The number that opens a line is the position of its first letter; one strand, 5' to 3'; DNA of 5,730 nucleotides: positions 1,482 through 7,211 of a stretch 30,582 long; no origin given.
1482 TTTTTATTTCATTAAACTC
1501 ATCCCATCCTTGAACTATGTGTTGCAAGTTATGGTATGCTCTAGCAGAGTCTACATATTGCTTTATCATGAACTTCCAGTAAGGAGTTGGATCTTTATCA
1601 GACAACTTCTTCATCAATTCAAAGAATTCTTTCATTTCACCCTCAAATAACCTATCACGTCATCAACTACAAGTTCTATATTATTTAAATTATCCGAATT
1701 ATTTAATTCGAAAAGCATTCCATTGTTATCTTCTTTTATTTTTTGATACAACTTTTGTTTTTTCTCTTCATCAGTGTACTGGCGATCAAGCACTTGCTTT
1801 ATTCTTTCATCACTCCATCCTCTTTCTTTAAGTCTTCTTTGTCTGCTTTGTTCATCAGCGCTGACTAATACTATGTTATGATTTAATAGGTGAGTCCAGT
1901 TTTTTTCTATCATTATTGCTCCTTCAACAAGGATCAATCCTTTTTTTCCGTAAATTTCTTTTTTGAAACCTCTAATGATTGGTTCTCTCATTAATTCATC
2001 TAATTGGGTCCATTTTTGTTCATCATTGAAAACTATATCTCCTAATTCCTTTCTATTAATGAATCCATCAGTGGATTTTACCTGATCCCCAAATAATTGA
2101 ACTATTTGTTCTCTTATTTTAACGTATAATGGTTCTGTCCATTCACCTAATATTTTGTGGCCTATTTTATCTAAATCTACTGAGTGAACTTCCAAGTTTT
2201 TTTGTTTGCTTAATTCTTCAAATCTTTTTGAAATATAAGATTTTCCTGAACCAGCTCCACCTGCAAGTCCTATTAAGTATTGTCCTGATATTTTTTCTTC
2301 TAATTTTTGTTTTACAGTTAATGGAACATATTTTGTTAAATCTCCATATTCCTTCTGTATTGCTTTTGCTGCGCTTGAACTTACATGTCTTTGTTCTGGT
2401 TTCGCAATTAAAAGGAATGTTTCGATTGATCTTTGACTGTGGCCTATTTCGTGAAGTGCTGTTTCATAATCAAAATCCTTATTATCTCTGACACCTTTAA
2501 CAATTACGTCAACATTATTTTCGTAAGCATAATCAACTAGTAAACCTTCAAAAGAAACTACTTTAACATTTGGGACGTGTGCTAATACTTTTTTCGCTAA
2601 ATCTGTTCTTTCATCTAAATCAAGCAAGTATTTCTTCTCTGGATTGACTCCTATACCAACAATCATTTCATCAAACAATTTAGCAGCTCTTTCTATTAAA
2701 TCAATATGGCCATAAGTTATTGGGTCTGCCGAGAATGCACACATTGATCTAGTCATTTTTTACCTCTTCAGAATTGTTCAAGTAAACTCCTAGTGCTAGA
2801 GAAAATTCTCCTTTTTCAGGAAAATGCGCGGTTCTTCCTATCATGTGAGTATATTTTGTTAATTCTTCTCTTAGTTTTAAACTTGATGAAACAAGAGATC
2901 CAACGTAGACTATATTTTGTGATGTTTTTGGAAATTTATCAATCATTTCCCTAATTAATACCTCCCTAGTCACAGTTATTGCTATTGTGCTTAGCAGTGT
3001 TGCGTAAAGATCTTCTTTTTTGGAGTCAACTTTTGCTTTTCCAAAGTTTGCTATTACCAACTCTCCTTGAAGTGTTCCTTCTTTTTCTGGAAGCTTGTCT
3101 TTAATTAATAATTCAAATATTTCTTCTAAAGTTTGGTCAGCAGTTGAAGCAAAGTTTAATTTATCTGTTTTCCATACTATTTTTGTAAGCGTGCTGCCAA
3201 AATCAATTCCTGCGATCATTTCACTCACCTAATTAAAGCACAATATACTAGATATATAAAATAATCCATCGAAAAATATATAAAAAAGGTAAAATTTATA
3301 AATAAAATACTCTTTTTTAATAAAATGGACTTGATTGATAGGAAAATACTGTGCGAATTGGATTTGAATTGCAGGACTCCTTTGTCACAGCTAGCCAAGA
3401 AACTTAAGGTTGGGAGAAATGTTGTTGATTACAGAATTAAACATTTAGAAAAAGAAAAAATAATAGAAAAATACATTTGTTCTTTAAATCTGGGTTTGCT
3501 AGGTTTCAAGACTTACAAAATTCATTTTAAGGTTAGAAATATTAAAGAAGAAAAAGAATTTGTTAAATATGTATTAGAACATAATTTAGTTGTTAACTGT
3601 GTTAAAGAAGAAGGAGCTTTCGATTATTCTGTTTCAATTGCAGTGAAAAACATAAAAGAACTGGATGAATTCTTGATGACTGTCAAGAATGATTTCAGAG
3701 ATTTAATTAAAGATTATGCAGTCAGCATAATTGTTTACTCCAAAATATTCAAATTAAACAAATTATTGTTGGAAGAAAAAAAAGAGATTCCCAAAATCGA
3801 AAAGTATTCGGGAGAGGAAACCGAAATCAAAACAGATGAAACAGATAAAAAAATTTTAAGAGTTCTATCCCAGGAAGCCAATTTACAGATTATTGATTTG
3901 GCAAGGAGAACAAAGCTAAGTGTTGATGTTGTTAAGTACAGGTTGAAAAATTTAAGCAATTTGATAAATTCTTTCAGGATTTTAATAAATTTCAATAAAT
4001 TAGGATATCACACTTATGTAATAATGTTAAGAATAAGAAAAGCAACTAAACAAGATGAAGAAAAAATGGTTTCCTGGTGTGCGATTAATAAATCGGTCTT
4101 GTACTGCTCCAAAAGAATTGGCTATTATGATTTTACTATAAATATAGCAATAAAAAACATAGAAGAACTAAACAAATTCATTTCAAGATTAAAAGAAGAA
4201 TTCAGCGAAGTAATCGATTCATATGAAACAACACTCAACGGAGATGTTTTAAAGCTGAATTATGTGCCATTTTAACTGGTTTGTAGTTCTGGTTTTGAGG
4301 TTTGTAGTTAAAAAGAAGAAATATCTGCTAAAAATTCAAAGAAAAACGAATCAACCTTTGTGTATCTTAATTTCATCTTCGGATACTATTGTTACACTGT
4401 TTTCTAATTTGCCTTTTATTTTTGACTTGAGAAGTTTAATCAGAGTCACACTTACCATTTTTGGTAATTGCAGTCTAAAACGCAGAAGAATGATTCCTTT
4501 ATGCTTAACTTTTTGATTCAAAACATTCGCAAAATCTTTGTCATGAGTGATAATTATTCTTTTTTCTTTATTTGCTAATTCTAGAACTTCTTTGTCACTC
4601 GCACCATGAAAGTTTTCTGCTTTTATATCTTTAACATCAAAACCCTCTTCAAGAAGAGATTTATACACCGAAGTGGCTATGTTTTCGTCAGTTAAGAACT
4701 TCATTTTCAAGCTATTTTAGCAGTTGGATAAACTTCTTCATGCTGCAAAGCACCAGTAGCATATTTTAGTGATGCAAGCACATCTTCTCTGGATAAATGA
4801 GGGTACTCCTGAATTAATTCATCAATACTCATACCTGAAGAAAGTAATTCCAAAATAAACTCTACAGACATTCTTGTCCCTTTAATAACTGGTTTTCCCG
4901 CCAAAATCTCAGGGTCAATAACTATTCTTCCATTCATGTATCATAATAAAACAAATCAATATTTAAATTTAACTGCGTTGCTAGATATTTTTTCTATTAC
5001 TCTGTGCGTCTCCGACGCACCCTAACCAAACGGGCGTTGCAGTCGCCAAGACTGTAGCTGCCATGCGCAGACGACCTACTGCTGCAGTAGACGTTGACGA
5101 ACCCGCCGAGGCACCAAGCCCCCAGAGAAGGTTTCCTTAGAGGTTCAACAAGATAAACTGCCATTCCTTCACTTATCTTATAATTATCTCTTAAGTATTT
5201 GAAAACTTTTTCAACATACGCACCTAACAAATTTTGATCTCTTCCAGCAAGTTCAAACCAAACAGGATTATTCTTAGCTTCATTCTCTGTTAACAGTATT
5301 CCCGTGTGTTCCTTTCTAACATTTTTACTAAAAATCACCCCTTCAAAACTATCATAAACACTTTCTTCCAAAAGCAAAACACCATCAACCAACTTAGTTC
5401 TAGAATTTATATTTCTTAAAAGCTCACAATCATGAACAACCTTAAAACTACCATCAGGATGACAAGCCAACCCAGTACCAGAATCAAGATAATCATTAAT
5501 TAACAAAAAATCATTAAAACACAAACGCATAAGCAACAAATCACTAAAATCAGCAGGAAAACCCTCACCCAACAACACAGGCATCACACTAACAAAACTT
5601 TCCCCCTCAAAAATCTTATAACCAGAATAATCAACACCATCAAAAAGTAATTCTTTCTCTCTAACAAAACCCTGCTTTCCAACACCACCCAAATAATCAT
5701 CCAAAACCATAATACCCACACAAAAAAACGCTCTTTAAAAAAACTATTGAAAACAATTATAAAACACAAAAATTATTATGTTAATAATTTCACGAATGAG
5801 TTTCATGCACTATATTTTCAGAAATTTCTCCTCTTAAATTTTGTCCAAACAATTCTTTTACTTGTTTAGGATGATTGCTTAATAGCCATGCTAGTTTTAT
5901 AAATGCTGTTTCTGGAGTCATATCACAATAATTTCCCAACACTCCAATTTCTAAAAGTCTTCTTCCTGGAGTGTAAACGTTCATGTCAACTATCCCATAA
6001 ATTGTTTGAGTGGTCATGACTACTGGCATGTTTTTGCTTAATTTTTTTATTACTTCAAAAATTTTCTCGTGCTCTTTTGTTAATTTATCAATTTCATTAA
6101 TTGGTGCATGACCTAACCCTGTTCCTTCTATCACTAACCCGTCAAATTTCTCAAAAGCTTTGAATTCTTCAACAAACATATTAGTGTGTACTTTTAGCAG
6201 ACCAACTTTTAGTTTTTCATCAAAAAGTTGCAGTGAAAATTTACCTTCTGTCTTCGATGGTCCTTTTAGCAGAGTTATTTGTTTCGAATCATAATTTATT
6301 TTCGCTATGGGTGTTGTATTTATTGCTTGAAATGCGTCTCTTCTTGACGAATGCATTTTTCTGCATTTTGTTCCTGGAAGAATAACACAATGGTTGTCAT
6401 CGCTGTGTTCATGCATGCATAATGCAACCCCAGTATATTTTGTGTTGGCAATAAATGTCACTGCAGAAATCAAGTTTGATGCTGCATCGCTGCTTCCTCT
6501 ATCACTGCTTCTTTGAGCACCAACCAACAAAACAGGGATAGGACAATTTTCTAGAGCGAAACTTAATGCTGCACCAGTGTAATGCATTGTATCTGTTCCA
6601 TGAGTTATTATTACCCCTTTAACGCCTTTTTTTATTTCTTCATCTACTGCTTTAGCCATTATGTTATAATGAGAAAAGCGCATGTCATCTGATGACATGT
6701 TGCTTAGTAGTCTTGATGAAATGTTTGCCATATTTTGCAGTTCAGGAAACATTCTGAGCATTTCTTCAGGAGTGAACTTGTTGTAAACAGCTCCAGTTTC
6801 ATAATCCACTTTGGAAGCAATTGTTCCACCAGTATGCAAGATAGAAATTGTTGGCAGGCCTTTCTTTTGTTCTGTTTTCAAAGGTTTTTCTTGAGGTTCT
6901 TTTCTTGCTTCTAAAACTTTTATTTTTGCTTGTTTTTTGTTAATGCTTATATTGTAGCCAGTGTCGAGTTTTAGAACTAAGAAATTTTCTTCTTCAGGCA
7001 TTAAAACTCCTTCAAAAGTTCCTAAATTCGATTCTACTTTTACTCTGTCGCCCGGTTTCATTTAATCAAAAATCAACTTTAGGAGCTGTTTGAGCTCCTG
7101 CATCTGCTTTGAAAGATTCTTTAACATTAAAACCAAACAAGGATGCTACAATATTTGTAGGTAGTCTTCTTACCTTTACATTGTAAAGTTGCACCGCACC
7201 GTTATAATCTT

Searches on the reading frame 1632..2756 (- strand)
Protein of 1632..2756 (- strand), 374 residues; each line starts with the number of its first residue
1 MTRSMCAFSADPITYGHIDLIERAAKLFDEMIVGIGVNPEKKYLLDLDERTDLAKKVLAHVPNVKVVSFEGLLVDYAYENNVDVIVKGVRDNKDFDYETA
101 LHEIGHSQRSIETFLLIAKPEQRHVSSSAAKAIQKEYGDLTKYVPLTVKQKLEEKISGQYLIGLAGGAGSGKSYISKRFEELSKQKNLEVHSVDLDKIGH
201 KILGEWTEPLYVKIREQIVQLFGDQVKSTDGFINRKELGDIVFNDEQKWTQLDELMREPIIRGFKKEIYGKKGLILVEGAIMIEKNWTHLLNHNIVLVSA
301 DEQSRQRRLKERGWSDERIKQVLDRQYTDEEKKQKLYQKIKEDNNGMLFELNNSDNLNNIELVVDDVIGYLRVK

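Call 20: search_protein_families(library=pfam, proteins=[window:1632-2756:-], max_evalue=0.001)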
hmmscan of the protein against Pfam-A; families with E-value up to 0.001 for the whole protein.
window:1632-2756:- (374 aa): 4 families
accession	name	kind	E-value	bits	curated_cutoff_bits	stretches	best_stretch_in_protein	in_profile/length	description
PF01121.26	CoaE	-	1.3e-23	84.1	27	1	160-340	1-172/180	Dephospho-CoA kinase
PF01467.32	CTP_transf_like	-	1.6e-18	67.6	21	1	10-131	6-131/133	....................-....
PF08218.17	Citrate_ly_lig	-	1.9e-05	24.9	20.9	1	9-75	7-71/182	Citrate lyase ligase C-terminal domain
PF13238.12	AAA_18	-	2.8e-05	25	29.4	1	162-326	1-125/128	AAA domain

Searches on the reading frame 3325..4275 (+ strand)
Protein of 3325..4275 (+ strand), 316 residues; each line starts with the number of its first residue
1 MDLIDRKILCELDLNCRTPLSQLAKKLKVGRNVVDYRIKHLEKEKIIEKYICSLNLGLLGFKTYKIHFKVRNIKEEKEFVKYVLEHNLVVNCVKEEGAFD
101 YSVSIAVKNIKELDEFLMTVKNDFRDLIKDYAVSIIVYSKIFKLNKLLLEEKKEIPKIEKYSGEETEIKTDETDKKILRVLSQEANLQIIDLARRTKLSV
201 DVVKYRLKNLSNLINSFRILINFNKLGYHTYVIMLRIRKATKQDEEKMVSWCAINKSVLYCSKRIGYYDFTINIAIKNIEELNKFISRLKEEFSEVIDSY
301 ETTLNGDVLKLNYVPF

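Call 20: search_protein_families(library=pfam, proteins=[window:3325-4275:+], max_evalue=0.001)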
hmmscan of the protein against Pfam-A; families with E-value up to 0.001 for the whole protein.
window:3325-4275:+ (316 aa): 8 families
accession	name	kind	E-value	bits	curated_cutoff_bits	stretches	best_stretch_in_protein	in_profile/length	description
PF13412.12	HTH_24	-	6.9e-19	67.6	21.9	2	171-210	2-41/48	Winged helix-turn-helix DNA-binding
PF13404.12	HTH_AsnC-type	-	3.3e-16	59.3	27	2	1-42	1-42/42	AsnC-type helix-turn-helix domain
PF01037.27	AsnC_trans_reg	-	3.6e-10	40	25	1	75-119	10-54/73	Lrp/AsnC ligand binding domain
PF05043.19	Mga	-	0.00031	21.7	21.1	0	176-224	20-68/87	Mga helix-turn-helix domain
PF01047.28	MarR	-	0.00034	20.9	24.6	0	8-50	8-50/59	MarR family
PF13556.12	HTH_30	-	0.00039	20.6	27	0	14-42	9-37/59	PucR C-terminal helix-turn-helix domain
PF08279.18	HTH_11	-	0.00058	20.1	25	0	19-44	17-42/55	HTH domain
PF12840.13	HTH_20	-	0.00073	19.9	27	0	20-48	21-49/51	Helix-turn-helix domain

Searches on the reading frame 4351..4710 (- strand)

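Call 20: search_protein_families(library=pfam, proteins=[window:4351-4710:-], max_evalue=0.001)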
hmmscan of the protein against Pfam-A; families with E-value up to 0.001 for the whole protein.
window:4351-4710:- (119 aa): 3 families
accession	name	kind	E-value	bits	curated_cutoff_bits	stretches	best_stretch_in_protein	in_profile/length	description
PF18480.7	DUF5615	-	8.5e-23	80.8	23.8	1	3-110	1-108/110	Domain of unknown function (DUF5615)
PF18478.7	PIN_10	-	9.6e-09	35.6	26.2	1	3-62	1-64/84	PIN like domain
PF01927.22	Mut7-C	-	0.00012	22.7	23.3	1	3-76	1-64/146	Mut7-C RNAse domain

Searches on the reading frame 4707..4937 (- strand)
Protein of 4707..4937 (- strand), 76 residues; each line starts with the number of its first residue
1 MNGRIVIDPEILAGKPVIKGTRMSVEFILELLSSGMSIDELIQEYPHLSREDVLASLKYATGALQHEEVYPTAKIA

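Call 20: search_protein_families(library=pfam, proteins=[window:4707-4937:-], max_evalue=0.001)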
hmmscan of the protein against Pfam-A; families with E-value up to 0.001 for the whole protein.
window:4707-4937:- (76 aa): 1 family
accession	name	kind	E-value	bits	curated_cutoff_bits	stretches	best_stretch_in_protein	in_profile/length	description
PF04255.20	DUF433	-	1.8e-25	89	23.6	1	5-60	1-56/56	Protein of unknown function (DUF433)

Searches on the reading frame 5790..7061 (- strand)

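Call 20: search_protein_families(library=pfam, proteins=[window:5790-7061:-], max_evalue=0.001)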
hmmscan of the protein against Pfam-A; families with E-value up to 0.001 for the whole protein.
window:5790-7061:- (423 aa): 3 families
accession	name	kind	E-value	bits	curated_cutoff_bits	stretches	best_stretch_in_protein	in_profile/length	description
PF00710.25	Asparaginase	-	1.7e-57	194.5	22.5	1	72-263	2-186/193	Asparaginase, N-terminal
PF17763.6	Asparaginase_C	-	1.1e-21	77.4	34.6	1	285-405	1-114/114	Glutaminase/Asparaginase C-terminal domain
PF18195.6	GatD_N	-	4.2e-16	58.5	25.7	1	1-50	1-54/54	GatD N-terminal domain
